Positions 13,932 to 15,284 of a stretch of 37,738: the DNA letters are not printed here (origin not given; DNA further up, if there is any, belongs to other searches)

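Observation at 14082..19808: Minimal, tightly coupled T4P/T2SS-like operon driven by a PilT-type ATPase, with only tip-type pseudopilins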

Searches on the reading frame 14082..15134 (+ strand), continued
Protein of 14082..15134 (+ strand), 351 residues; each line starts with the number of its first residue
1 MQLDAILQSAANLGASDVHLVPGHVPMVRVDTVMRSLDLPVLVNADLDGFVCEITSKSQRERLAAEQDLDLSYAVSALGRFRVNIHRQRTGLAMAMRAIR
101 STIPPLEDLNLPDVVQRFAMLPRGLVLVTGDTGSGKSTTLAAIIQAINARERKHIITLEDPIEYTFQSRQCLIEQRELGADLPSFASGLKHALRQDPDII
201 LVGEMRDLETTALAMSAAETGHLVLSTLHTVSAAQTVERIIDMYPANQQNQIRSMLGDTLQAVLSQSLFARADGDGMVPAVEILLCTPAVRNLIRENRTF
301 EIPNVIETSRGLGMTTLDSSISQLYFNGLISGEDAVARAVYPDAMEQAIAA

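Call 61: list_cluster_members(proteins=[P0244, P0246, P0248, P0249, P0257, P0259, P0260, P0261, P0262, P0265])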
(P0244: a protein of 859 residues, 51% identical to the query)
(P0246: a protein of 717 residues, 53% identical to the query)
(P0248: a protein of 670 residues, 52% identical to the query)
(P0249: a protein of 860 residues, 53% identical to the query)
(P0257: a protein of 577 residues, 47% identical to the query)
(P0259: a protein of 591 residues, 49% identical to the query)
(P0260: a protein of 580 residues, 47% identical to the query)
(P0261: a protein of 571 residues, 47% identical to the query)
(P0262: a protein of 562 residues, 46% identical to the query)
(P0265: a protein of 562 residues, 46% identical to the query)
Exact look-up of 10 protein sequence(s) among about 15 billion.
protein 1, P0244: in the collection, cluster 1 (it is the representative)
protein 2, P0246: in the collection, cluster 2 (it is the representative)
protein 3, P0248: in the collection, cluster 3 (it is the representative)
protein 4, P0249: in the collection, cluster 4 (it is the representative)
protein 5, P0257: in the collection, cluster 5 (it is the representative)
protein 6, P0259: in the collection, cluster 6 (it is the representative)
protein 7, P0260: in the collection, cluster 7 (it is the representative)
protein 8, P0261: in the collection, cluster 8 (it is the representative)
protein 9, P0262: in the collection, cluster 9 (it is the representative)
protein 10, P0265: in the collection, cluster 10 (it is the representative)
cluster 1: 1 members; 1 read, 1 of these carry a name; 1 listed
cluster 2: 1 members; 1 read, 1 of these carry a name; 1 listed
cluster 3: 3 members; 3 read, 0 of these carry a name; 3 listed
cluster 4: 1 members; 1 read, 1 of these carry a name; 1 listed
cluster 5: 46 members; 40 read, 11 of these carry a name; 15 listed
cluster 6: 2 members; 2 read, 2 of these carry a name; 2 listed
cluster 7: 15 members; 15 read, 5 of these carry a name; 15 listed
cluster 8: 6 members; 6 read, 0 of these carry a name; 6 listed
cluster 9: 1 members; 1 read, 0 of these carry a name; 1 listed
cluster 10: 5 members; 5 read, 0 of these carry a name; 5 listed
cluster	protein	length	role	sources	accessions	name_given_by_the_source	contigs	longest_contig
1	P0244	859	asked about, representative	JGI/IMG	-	type IV pilus assembly protein PilB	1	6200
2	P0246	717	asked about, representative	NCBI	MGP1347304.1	MAG: GspE/PulE family protein [Phycisphaerales bacterium]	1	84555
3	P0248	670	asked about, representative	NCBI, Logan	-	-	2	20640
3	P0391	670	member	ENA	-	-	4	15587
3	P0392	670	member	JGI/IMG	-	-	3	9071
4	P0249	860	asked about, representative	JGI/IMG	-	type IV pilus assembly protein PilB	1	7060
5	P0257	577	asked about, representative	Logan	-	-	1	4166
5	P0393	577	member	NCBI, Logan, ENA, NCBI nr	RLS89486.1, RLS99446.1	MAG: type II/IV secretion system protein [Planctomycetota bacterium]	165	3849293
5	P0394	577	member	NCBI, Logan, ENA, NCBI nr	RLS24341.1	MAG: type II/IV secretion system protein [Planctomycetota bacterium]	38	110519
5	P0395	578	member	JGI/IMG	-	type IV pilus assembly protein PilB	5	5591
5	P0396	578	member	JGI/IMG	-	type IV pilus assembly protein PilB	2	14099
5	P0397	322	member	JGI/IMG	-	type IV pilus assembly protein PilB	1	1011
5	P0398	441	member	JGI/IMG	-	type IV pilus assembly protein PilB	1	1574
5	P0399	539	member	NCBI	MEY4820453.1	MAG: Type traffic warden ATPase, partial [Planctomycetota bacterium]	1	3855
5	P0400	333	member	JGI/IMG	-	type IV pilus assembly protein PilB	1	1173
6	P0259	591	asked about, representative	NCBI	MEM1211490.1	MAG: ATPase, T2SS/T4P/T4SS family [Planctomycetota bacterium]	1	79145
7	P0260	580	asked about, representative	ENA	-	-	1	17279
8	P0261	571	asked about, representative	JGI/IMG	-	-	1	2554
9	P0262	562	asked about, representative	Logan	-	-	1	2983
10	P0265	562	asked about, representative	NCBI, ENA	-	-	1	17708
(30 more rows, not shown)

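Call 62: find_encoding_contigs(protein=P0393, flank=10000, max_places=4)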
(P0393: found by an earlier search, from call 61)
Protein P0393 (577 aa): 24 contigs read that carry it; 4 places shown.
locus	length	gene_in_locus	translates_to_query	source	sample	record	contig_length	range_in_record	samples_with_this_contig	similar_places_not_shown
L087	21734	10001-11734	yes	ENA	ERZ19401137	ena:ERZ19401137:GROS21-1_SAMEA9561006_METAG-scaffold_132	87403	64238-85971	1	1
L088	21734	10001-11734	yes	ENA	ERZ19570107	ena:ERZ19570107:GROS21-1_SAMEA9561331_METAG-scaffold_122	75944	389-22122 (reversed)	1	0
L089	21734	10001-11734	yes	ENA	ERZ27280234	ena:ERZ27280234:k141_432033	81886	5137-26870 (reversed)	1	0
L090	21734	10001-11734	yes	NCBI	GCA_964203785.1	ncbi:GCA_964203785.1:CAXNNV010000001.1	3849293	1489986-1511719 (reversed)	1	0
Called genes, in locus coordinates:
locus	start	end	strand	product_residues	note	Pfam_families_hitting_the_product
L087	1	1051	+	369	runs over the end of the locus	PF11104:PilM_2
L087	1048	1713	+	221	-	-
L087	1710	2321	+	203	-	-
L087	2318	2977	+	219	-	-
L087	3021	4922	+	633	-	PF03958:Secretin_N (weak), PF00263:Secretin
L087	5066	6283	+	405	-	PF09976:TPR_21 (faint), PF13429:TPR_15 (weak), PF13432:TPR_16 (weak), PF13414:TPR_11, PF13431:TPR_17, PF00515:TPR_1 (weak), PF13432:TPR_16 (weak), PF13428:TPR_14 (weak), +11 more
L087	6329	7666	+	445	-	PF00512:HisKA, PF02518:HATPase_c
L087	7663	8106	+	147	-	PF00072:Response_reg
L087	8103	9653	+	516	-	PF08668:HDOD (faint), PF01966:HD, PF13487:HD_5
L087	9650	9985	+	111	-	PF01740:STAS, PF13466:STAS_2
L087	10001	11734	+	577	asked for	PF05157:MshEN, PF00437:T2SSE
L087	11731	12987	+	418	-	PF28597:T2SSF_N, PF00482:T2SSF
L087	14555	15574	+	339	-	PF07963:N_methyl (faint)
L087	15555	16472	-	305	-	PF00950:ABC-3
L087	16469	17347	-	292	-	PF01032:FecCD, PF00950:ABC-3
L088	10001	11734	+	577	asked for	PF05157:MshEN, PF00437:T2SSE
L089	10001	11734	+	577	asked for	PF05157:MshEN, PF00437:T2SSE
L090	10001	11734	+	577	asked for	PF05157:MshEN, PF00437:T2SSE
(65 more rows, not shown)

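Call 65: find_homologous_proteins(query=P0393)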
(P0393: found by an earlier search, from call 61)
Query P0393 (577 aa): 8000 proteins with E <= 0.001 among 8000 candidates; the best 120 are listed.
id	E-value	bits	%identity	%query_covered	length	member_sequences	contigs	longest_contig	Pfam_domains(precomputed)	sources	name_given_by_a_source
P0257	0.0e+0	1273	99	100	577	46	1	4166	PF05157.21,PF00437.27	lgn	-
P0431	0.0e+0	1155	90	100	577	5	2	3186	PF05157.21,PF00437.27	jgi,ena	jgi:type IV pilus assembly protein PilB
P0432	0.0e+0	1152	90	100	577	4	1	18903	PF05157.21,PF00437.27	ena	-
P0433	0.0e+0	1141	90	100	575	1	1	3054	PF05157.21,PF00437.27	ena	-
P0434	0.0e+0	1138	88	100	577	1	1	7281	PF05157.21,PF00437.27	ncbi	ncbi:MAG: Type traffic warden ATPase [Planctomycetota bacterium]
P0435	0.0e+0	1137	88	100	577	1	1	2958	PF05157.21,PF00437.27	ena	-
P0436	0.0e+0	1134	88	100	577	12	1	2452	PF05157.21,PF00437.27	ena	-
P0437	0.0e+0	1133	88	100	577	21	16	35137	PF05157.21,PF00437.27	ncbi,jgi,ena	jgi:type IV pilus assembly protein PilB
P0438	0.0e+0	1127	89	100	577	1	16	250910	PF05157.21,PF00437.27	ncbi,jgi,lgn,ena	-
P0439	0.0e+0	1126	88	100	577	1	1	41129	PF05157.21,PF00437.27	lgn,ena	-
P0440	0.0e+0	1112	87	100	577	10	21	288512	PF05157.21,PF00437.27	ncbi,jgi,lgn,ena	-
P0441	0.0e+0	1110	86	100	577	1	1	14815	PF05157.21,PF00437.27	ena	-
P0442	0.0e+0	1104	87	100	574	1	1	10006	PF05157.21,PF00437.27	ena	-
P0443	0.0e+0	1103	86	100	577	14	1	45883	PF05157.21,PF00437.27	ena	-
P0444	0.0e+0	1089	85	100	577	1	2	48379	PF05157.21,PF00437.27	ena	-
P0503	7.2e-243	825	64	99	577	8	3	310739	PF05157.21,PF00437.27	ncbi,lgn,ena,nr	ncbi:MAG: type II/IV secretion system protein [Planctomycetes bacterium]|nr:type II/IV secretion sys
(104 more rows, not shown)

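Call 66: find_encoding_contigs(protein=P0246, flank=10000, max_places=2)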
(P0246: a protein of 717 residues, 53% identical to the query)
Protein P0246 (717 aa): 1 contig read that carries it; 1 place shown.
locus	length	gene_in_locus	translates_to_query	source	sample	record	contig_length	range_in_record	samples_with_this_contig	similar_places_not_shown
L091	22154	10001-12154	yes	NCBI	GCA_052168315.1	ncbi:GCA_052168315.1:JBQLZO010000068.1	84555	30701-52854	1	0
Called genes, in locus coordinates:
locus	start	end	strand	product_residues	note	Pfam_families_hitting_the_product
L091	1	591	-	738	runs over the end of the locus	-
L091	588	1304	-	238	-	PF01061:ABC2_membrane (weak), PF12679:ABC2_membrane_2, PF12730:ABC2_membrane_4, PF12698:ABC2_membrane_3, PF13346:ABC2_membrane_5 (faint)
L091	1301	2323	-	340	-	PF00005:ABC_tran, PF13304:AAA_21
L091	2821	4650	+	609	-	PF01590:GAF, PF13185:GAF_2, PF13492:GAF_3, PF00072:Response_reg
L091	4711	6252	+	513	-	-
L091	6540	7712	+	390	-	PF11104:PilM_2 (weak)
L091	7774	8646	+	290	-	PF05137:PilN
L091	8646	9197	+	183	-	PF04350:PilO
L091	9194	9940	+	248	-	-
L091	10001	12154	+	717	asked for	PF05157:MshEN, PF00437:T2SSE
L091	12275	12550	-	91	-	PF00830:Ribosomal_L28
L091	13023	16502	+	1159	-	PF17757:UvrB_inter, PF02559:CarD_TRCF_RID, PF00270:DEAD, PF04851:ResIII, PF00271:Helicase_C, PF22590:Cas3-like_C_2 (weak), PF03461:TRCF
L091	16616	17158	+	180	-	-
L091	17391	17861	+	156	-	PF00403:HMA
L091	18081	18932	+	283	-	PF13557:Phenol_MetA_deg (weak)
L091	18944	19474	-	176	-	-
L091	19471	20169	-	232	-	-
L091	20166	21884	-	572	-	-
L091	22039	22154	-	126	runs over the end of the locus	-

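Call 67: find_encoding_contigs(protein=P0503, flank=10000, max_places=2)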
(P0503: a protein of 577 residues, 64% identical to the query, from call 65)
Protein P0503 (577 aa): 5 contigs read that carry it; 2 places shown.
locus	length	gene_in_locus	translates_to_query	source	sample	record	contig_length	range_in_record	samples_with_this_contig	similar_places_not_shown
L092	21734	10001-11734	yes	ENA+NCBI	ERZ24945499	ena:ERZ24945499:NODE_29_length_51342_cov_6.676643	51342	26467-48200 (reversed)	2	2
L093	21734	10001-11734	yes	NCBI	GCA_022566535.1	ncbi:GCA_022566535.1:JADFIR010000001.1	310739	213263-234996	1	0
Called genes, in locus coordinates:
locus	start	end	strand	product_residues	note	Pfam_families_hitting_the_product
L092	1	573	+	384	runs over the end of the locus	PF06723:MreB_Mbl (faint), PF11104:PilM_2, PF14450:FtsA (weak)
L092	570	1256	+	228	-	PF05137:PilN (weak)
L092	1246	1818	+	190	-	PF04350:PilO (weak)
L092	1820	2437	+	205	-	-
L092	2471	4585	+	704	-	PF00263:Secretin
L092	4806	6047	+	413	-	PF07219:HemY_N (faint), PF12569:NatA_aux_su (faint), PF12895:ANAPC3 (faint), PF23914:TPR_CcmH_CycH (faint), PF00515:TPR_1 (faint), PF07719:TPR_2 (faint), PF13181:TPR_8 (faint), PF13432:TPR_16, +8 more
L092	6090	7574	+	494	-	PF00989:PAS, PF08448:PAS_4 (weak), PF13426:PAS_9, PF00512:HisKA, PF02518:HATPase_c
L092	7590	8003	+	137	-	PF00072:Response_reg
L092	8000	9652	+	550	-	PF13487:HD_5, PF01966:HD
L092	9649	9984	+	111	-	PF01740:STAS, PF13466:STAS_2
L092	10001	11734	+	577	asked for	PF05157:MshEN, PF00437:T2SSE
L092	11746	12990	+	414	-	PF28597:T2SSF_N, PF00482:T2SSF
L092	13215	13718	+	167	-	PF13185:GAF_2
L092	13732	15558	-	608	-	PF01368:DHH, PF02272:DHHA1, PF17768:RecJ_OB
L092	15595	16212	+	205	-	PF00406:ADK, PF13207:AAA_17, PF13238:AAA_18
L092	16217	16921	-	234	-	PF00702:Hydrolase, PF12710:HAD, PF13419:HAD_2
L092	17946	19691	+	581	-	PF01734:Patatin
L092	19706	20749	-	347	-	PF01073:3Beta_HSD, PF01370:Epimerase, PF02719:Polysacc_synt_2, PF04321:RmlD_sub_bind, PF07993:NAD_binding_4 (faint), PF13460:NAD_binding_10 (weak), PF16363:GDP_Man_Dehyd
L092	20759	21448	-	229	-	PF09335:VTT_dom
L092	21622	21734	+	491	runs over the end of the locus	PF01370:Epimerase, PF02719:Polysacc_synt_2, PF04321:RmlD_sub_bind, PF16363:GDP_Man_Dehyd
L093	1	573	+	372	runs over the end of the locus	PF11104:PilM_2, PF06723:MreB_Mbl (faint), PF14450:FtsA (weak)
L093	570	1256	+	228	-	PF05137:PilN (weak)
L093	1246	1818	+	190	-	PF04350:PilO (weak)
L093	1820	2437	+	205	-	-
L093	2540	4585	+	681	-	PF00263:Secretin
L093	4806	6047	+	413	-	PF07219:HemY_N (faint), PF12569:NatA_aux_su (faint), PF12895:ANAPC3 (faint), PF23914:TPR_CcmH_CycH (faint), PF00515:TPR_1 (faint), PF07719:TPR_2 (faint), PF13181:TPR_8 (faint), PF13432:TPR_16, +8 more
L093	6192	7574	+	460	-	PF00989:PAS, PF08448:PAS_4 (weak), PF13426:PAS_9, PF00512:HisKA, PF02518:HATPase_c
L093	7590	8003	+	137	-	PF00072:Response_reg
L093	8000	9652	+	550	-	PF13487:HD_5, PF01966:HD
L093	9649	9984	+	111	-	PF01740:STAS, PF13466:STAS_2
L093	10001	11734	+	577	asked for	PF05157:MshEN, PF00437:T2SSE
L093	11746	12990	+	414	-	PF28597:T2SSF_N, PF00482:T2SSF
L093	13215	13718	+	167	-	PF13185:GAF_2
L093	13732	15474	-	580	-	PF01368:DHH, PF02272:DHHA1, PF17768:RecJ_OB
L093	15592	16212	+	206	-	PF00406:ADK, PF13207:AAA_17, PF13238:AAA_18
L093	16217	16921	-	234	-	PF00702:Hydrolase, PF12710:HAD, PF13419:HAD_2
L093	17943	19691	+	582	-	PF01734:Patatin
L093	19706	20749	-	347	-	PF01073:3Beta_HSD, PF01370:Epimerase, PF02719:Polysacc_synt_2, PF04321:RmlD_sub_bind, PF07993:NAD_binding_4 (faint), PF13460:NAD_binding_10 (weak), PF16363:GDP_Man_Dehyd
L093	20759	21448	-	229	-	PF09335:VTT_dom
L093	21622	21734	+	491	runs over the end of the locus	PF01370:Epimerase, PF02719:Polysacc_synt_2, PF04321:RmlD_sub_bind, PF16363:GDP_Man_Dehyd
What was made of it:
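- PilB-type ATPases exist in the same genomes (calls 62, 67).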
